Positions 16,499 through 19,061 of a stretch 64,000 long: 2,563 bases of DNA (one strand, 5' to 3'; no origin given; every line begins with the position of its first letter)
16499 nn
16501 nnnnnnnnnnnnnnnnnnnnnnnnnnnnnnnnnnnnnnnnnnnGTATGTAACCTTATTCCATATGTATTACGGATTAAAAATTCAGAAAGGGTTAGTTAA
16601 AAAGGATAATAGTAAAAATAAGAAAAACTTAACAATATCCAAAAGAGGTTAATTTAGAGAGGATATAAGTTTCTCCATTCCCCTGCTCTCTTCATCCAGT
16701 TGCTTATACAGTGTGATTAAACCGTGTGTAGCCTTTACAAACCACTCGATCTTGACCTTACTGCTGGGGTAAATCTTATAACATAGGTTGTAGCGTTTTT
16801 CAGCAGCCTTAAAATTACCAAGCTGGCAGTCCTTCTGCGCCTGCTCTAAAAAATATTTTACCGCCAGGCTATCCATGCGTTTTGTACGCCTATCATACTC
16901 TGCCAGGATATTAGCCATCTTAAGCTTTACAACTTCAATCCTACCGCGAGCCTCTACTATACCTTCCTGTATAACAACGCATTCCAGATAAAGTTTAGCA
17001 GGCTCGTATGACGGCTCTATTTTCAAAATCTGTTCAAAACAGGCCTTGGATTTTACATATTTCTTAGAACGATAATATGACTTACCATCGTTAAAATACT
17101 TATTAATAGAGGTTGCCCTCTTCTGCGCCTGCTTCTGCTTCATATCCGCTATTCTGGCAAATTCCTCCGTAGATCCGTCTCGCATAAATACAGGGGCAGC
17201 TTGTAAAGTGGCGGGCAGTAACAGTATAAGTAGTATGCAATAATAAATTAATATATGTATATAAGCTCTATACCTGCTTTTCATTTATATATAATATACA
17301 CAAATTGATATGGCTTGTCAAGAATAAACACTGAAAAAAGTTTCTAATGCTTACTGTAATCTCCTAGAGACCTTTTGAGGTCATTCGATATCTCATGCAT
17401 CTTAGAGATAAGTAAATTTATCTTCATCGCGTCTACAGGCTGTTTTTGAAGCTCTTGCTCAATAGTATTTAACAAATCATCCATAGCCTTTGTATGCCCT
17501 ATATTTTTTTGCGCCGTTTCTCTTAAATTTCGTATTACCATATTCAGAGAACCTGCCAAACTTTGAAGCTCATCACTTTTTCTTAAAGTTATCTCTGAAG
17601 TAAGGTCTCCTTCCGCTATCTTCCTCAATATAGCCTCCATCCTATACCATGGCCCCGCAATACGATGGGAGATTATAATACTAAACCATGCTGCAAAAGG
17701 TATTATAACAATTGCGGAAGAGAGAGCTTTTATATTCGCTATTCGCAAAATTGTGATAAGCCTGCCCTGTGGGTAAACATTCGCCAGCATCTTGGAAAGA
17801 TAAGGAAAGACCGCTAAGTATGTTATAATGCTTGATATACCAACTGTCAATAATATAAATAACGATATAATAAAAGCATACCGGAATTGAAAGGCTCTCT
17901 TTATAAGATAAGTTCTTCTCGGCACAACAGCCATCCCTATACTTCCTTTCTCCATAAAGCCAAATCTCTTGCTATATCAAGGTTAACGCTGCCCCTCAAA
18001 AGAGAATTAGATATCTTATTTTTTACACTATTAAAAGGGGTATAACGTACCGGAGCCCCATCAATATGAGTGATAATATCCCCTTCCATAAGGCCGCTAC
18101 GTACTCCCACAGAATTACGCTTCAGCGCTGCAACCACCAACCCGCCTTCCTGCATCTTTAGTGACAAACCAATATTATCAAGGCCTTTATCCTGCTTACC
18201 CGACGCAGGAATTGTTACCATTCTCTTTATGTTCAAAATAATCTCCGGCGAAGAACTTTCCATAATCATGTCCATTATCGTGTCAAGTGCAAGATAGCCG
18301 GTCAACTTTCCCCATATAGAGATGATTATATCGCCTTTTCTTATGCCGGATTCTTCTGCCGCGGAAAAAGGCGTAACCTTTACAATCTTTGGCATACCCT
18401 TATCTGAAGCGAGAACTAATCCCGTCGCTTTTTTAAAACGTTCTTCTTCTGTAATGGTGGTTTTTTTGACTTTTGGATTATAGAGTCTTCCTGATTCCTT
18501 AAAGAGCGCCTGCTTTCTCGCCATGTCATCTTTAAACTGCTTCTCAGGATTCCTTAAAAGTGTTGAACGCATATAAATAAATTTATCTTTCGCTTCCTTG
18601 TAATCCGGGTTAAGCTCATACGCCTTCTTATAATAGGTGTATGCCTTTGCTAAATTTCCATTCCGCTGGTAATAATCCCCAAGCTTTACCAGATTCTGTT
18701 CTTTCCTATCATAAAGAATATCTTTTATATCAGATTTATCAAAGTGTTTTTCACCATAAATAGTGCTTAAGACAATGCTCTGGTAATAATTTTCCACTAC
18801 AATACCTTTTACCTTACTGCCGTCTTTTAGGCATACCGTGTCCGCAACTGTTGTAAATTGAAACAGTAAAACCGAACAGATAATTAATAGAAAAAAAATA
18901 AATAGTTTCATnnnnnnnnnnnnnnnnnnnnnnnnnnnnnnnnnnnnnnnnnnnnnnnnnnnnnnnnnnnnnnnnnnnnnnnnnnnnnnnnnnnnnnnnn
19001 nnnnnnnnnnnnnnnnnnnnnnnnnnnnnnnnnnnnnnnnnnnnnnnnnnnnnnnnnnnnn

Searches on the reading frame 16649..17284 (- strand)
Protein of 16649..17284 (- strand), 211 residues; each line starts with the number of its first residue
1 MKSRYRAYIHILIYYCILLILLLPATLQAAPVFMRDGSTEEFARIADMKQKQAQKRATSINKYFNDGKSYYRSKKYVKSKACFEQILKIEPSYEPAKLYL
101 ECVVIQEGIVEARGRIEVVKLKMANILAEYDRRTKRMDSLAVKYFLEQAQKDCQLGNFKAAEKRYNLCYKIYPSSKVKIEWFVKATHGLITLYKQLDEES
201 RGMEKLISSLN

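Call 3: search_protein_families(library=pfam, proteins=[window:16649-17284:-], max_evalue=1)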
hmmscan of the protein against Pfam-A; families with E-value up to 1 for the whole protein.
window:16649-17284:- (211 aa): 8 families
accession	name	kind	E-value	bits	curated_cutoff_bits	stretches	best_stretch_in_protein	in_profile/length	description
PF07719.23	TPR_2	-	1.8e-06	28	27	1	67-92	8-33/34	Tetratricopeptide repeat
PF00515.34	TPR_1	-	5.1e-05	23.3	27.8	1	63-93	4-34/34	Tetratricopeptide repeat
PF13181.12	TPR_8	-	0.0013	19.1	25.7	1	63-92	4-33/34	Tetratricopeptide repeat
PF04010.18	DUF357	-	0.025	15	29.4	1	52-83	26-57/73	Protein of unknown function (DUF357)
PF13174.12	TPR_6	-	0.037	15.1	26.3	0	67-91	7-31/33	Tetratricopeptide repeat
PF13428.12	TPR_14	-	0.042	15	23.5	0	154-175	13-34/44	Tetratricopeptide repeat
PF13424.12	TPR_12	-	0.082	13.6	30.1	0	153-173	56-76/77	Tetratricopeptide repeat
PF14853.12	Fis1_TPR_C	-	0.093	13.4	25.3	1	70-96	11-37/53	Fis1 C-terminal tetratricopeptide repeat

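Call 4: search_protein_families(library=ncbifam, proteins=[window:16649-17284:-], max_evalue=1)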
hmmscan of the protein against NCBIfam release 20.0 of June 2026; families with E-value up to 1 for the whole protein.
window:16649-17284:- (211 aa): 3 families
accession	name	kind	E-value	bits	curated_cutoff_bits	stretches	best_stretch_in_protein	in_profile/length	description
NF047507.1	TPR_BatC_Lepto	exception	0.00069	19.1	175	1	40-102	79-138/214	TPR repeat-containing protein BatC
NF042912.1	Amuc_1098_fam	equivalog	0.0013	16.9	750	1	50-103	145-198/805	Amuc_1098 family type IV pilus outer membrane protein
TIGR02917.1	PEP_TPR_lipo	equivalog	0.0039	15.1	312.2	1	43-112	448-518/899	XrtA/PEP-CTERM system TPR-repeat protein PrsT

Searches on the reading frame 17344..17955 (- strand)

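Call 3: search_protein_families(library=pfam, proteins=[window:17344-17955:-], max_evalue=1)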
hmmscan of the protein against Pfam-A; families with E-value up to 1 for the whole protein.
window:17344-17955:- (203 aa): 3 families
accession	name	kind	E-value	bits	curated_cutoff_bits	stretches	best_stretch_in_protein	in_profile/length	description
PF00672.30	HAMP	-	1.6e-08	35.1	25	1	95-146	2-53/53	HAMP domain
PF18947.5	HAMP_2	-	0.02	15.3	24.3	1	99-145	20-66/67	HAMP domain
PF25510.1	Ubiquitin_DCDC1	-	0.12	13.4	30.4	1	139-187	17-66/95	Doublecortin domain-containing protein 1-like, ubiquitin domain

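Call 4: search_protein_families(library=ncbifam, proteins=[window:17344-17955:-], max_evalue=1)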
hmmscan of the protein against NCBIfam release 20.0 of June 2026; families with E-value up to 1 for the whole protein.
window:17344-17955:- (203 aa): 17 families
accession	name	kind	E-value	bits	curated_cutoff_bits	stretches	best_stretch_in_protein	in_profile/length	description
NF033092.0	HK_WalK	equivalog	4.8e-08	32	725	1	68-163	171-265/594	cell wall metabolism sensor histidine kinase WalK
NF058645.1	MCPCtpMPsAe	equivalog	1.6e-07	30.5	900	1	77-172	207-304/558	methyl-accepting chemotaxis protein CtpM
NF011622.0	PRK15048.1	equivalog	1.9e-06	27.3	900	1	76-150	195-267/553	methyl-accepting chemotaxis protein II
NF040691.1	MtrAB_MtrB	equivalog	3.9e-05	22.9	450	1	73-149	186-262/507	MtrAB system histidine kinase MtrB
NF011615.0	PRK15041.1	equivalog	0.00017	20.4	947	1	81-147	202-266/554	methyl-accepting chemotaxis protein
NF007896.0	PRK10600.1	equivalog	0.00043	19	578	1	65-147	148-226/598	nitrate/nitrite two-component system sensor histidine kinase NarX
NF008318.0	PRK11107.1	equivalog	0.00043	18.5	890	1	81-171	184-276/920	two-component sensor histidine kinase BarA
NF047794.1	HisKinPtgB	equivalog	0.0021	16.4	1000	1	80-190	340-454/656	two-component system sensor histidine kinase PgtB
NF012163.2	BaeS_SmeS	equivalog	0.0026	16.8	500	1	88-150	177-239/457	sensor histidine kinase efflux regulator BaeS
NF007837.0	PRK10549.1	equivalog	0.0032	16.2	603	1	87-149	176-238/466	envelope stress sensor histidine kinase BaeS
NF047851.1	MCPCitTducer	equivalog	0.0085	15.2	900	1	83-148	203-266/553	methyl-accepting chemotaxis citrate transducer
TIGR02956.1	TMAO_torS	equivalog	0.0099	14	676.5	1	83-170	342-419/967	TMAO reductase system sensor histidine kinase/response regulator TorS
NF038263.1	prot_phos_SiaA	equivalog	0.011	14.2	700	1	77-150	312-389/658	biofilm regulation protein phosphatase SiaA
NF046044.1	PnpS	equivalog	0.013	14.5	400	1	105-168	4-67/390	two-component system histidine kinase PnpS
NF045911.1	TCSHisKinNblS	equivalog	0.015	13.7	1000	1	98-164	204-270/621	two-component system sensor histidine kinase NblS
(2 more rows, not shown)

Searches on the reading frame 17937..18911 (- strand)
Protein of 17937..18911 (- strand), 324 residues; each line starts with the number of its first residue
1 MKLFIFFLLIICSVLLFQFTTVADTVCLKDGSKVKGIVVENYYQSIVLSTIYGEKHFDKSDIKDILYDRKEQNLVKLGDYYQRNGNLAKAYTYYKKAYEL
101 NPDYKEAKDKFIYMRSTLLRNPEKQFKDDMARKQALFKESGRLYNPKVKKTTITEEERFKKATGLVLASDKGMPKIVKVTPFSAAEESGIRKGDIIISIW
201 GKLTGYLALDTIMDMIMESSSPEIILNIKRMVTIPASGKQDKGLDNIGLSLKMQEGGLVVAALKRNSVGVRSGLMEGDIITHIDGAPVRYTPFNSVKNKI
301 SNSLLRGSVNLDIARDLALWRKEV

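Call 3: search_protein_families(library=pfam, proteins=[window:17937-18911:-], max_evalue=1)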
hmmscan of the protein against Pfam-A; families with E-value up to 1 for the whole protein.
window:17937-18911:- (324 aa): 13 families
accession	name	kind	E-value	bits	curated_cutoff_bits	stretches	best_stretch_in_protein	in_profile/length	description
PF00595.29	PDZ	-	8.2e-13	49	23.2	2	173-228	26-80/81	PDZ domain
PF13180.12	PDZ_2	-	3.3e-12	46.9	27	2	247-316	3-70/80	PDZ domain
PF17820.7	PDZ_6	-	3.7e-11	43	27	2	176-226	2-50/54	PDZ domain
PF07719.23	TPR_2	-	5.2e-06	26.6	27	1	74-104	4-34/34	Tetratricopeptide repeat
PF13181.12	TPR_8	-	2.4e-05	24.6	25.7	1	74-104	4-34/34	Tetratricopeptide repeat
PF00515.34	TPR_1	-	0.00018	21.6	27.8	1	77-104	7-34/34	Tetratricopeptide repeat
PF13428.12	TPR_14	-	0.00081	20.3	23.5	1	74-107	4-37/44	Tetratricopeptide repeat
PF11874.13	DUF3394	-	0.0017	18.5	28.2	0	152-198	102-147/181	Domain of unknown function (DUF3394)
PF13424.12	TPR_12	-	0.0098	16.5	30.1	1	74-100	6-32/77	Tetratricopeptide repeat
PF03041.19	Baculo_LEF-2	-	0.014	15.4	25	1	25-83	84-143/184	lef-2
PF13429.12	TPR_15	-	0.073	12.9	26.2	1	69-116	144-191/280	Tetratricopeptide repeat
PF14559.12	TPR_19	-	0.18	12.6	25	1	84-107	4-27/68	Tetratricopeptide repeat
PF13174.12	TPR_6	-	0.29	12.3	26.3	1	74-103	3-32/33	Tetratricopeptide repeat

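Call 4: search_protein_families(library=ncbifam, proteins=[window:17937-18911:-], max_evalue=1)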
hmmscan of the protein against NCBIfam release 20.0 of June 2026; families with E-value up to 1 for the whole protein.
window:17937-18911:- (324 aa): 31 families (the best 25 are shown)
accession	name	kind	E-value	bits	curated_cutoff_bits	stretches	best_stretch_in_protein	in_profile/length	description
NF041521.1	HhoA_HhoB_HtrA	equivalog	2.9e-10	39.9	450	2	230-316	237-321/335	HhoA/HhoB/HtrA family serine endopeptidase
TIGR02037.1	degP_htrA_DO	subfamily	1.3e-09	37.5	416.2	2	250-316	254-317/434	Do family serine endopeptidase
NF047968.1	SerProtHtrA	equivalog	5.2e-08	32.6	470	2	155-202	273-319/357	serine protease HtrA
TIGR00225.1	prc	subfamily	5.3e-08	32.3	218.6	2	164-231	54-121/335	C-terminal processing peptidase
NF051464.1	tail_spec_CT441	exception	7.6e-08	31.5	700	2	241-316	243-318/645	tail-specific protease Tsp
NF045589.1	Cterm_S41_CtpB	exception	3.2e-07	29.4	633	2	175-231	133-189/416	carboxyl-terminal processing protease CtpB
NF041881.1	PTPDL_fam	equivalog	5.2e-07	29.1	200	1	14-72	3-66/339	PTPDL family protein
NF041199.1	trx7_PDZ_seleno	equivalog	9.5e-07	28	300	2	245-289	193-236/390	Trx7/PDZ domain-containing (seleno)protein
TIGR00054.1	TIGR00054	equivalog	1.1e-06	27.8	147.55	1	94-231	128-259/421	RIP metalloprotease RseP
NF045590.1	Cterm_S41_CtpC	exception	1.1e-05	24.4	665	1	163-231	118-188/418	carboxyl-terminal processing protease CtpC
NF008189.1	PRK10942.1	equivalog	1.1e-05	24.1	720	2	176-203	317-344/477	serine endoprotease DegP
NF047503.1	LB_137_fam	subfamily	1.2e-05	24.8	200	1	12-65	2-55/288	LB_137 family protein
NF047433.1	Lepto_7_Nterm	domain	1.6e-05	24.6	43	1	10-68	2-61/63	LA_0442/LA_0875 N-terminal domain-containing protein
NF007526.1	PRK10139.1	equivalog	3.2e-05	22.8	756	2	176-203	295-322/456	serine endoprotease DegQ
NF047432.1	LA_3334_fam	equivalog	8.3e-05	22.3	200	1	26-82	62-116/280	LA_3334 family protein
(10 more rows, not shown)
